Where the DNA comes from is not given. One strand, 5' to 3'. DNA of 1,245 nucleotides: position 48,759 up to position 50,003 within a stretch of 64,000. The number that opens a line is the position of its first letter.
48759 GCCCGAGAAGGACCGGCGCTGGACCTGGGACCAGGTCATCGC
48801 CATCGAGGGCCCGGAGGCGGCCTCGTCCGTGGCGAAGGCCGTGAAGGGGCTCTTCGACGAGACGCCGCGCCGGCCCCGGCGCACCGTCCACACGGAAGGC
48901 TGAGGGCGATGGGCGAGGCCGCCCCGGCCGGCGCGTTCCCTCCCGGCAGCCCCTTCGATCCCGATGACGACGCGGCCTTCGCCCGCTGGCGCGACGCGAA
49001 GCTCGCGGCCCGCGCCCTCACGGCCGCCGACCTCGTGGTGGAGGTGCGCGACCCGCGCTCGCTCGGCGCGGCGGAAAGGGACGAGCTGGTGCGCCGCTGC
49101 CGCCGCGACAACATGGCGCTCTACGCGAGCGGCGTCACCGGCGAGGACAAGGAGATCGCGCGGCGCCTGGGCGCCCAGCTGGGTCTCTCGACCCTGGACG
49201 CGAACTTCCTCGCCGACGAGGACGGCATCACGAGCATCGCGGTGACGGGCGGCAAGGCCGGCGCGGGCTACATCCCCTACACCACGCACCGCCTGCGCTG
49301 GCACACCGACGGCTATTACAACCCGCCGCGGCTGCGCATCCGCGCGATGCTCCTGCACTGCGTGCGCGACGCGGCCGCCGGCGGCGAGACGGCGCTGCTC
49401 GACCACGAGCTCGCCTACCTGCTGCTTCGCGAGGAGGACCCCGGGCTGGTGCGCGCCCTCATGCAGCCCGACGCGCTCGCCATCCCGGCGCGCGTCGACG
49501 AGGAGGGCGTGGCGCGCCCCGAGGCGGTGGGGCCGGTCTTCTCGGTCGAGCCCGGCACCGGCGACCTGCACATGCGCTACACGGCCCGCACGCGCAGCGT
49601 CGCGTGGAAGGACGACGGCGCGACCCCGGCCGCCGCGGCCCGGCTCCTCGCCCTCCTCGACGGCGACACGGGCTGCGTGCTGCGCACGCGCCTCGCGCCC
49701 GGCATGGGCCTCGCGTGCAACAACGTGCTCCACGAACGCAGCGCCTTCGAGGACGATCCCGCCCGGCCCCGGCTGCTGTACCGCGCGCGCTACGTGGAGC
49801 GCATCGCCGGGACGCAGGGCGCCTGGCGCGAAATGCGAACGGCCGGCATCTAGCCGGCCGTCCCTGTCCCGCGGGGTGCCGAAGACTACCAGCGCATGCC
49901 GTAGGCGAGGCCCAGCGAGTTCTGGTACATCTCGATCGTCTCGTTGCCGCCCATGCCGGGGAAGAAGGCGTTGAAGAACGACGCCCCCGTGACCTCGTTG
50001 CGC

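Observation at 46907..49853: Orphan Cas6/Cmx6-like protein heads a tightly coupled five-gene operon divergent from dsrA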

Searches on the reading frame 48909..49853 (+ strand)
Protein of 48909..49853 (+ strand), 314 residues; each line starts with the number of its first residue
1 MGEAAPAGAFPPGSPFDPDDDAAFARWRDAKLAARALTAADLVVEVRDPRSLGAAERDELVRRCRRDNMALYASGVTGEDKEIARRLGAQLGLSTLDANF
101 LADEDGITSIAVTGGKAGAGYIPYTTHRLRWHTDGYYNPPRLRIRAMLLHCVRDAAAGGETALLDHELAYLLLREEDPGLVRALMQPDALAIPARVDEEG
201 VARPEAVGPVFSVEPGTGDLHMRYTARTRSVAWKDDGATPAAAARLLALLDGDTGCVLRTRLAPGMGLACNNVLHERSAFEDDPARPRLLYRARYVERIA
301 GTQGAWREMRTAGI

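Call 4: search_protein_families(library=pfam, proteins=[window:48909-49853:+], max_evalue=1)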
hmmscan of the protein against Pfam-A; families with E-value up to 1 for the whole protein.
window:48909-49853:+ (314 aa): 1 family
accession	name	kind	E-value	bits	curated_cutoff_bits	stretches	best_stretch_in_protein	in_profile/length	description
PF02668.22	TauD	-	6.1e-21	75.9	27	1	41-293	12-266/267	Taurine catabolism dioxygenase TauD, TfdA family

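Call 5: search_protein_families(library=ncbifam, proteins=[window:48909-49853:+], max_evalue=1)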
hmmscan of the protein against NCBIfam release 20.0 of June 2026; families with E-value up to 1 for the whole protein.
window:48909-49853:+ (314 aa): 3 families
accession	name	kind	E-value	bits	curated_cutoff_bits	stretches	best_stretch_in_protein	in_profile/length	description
NF049936.1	TriMthamethphnDioxTmpA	equivalog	6.1e-10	38.5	400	1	123-286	179-342/366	2-trimethylaminoethylphosphonate dioxygenase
TIGR02410.1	carnitine_TMLD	equivalog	3.5e-07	30.1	268.3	1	124-281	174-338/362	trimethyllysine dioxygenase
TIGR02409.1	carnitine_bodg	equivalog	2.1e-05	23.7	414.75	1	117-290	175-347/366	gamma-butyrobetaine dioxygenase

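Call 6: search_protein_families(library=padloc, proteins=[window:48909-49853:+], max_evalue=1)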
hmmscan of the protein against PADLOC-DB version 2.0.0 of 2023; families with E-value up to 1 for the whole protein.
window:48909-49853:+ (314 aa): 0 families

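Call 72: search_protein_families(library=phrogs, proteins=[window:48909-49853:+], max_evalue=0.1)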
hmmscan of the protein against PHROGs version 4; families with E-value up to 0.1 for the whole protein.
window:48909-49853:+ (314 aa): 0 families

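Call 73: search_solved_structures(query=window:48909-49853:+, max_evalue=0.01, show_alignments=2)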
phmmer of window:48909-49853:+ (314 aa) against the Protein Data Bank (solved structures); distinct sequences matched with E-value up to 0.01: 5.
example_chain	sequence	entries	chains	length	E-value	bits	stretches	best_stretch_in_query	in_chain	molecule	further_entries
3cmt_A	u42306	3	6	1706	2.5e-05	26.9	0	170-234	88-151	Protein recA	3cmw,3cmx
3cmv_A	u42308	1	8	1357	0.00044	22.8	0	170-234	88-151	Protein recA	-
6npb_A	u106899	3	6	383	0.0008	21.9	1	122-281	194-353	TmpA, 2-trimethylaminoethylphosphonate hydroxylase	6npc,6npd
4bg1_A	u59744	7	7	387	0.0099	18.4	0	116-178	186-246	GAMMA-BUTYROBETAINE DIOXYGENASE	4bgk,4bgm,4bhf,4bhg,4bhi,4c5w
3ms5_A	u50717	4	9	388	0.0099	18.3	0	116-178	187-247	Gamma-butyrobetaine dioxygenase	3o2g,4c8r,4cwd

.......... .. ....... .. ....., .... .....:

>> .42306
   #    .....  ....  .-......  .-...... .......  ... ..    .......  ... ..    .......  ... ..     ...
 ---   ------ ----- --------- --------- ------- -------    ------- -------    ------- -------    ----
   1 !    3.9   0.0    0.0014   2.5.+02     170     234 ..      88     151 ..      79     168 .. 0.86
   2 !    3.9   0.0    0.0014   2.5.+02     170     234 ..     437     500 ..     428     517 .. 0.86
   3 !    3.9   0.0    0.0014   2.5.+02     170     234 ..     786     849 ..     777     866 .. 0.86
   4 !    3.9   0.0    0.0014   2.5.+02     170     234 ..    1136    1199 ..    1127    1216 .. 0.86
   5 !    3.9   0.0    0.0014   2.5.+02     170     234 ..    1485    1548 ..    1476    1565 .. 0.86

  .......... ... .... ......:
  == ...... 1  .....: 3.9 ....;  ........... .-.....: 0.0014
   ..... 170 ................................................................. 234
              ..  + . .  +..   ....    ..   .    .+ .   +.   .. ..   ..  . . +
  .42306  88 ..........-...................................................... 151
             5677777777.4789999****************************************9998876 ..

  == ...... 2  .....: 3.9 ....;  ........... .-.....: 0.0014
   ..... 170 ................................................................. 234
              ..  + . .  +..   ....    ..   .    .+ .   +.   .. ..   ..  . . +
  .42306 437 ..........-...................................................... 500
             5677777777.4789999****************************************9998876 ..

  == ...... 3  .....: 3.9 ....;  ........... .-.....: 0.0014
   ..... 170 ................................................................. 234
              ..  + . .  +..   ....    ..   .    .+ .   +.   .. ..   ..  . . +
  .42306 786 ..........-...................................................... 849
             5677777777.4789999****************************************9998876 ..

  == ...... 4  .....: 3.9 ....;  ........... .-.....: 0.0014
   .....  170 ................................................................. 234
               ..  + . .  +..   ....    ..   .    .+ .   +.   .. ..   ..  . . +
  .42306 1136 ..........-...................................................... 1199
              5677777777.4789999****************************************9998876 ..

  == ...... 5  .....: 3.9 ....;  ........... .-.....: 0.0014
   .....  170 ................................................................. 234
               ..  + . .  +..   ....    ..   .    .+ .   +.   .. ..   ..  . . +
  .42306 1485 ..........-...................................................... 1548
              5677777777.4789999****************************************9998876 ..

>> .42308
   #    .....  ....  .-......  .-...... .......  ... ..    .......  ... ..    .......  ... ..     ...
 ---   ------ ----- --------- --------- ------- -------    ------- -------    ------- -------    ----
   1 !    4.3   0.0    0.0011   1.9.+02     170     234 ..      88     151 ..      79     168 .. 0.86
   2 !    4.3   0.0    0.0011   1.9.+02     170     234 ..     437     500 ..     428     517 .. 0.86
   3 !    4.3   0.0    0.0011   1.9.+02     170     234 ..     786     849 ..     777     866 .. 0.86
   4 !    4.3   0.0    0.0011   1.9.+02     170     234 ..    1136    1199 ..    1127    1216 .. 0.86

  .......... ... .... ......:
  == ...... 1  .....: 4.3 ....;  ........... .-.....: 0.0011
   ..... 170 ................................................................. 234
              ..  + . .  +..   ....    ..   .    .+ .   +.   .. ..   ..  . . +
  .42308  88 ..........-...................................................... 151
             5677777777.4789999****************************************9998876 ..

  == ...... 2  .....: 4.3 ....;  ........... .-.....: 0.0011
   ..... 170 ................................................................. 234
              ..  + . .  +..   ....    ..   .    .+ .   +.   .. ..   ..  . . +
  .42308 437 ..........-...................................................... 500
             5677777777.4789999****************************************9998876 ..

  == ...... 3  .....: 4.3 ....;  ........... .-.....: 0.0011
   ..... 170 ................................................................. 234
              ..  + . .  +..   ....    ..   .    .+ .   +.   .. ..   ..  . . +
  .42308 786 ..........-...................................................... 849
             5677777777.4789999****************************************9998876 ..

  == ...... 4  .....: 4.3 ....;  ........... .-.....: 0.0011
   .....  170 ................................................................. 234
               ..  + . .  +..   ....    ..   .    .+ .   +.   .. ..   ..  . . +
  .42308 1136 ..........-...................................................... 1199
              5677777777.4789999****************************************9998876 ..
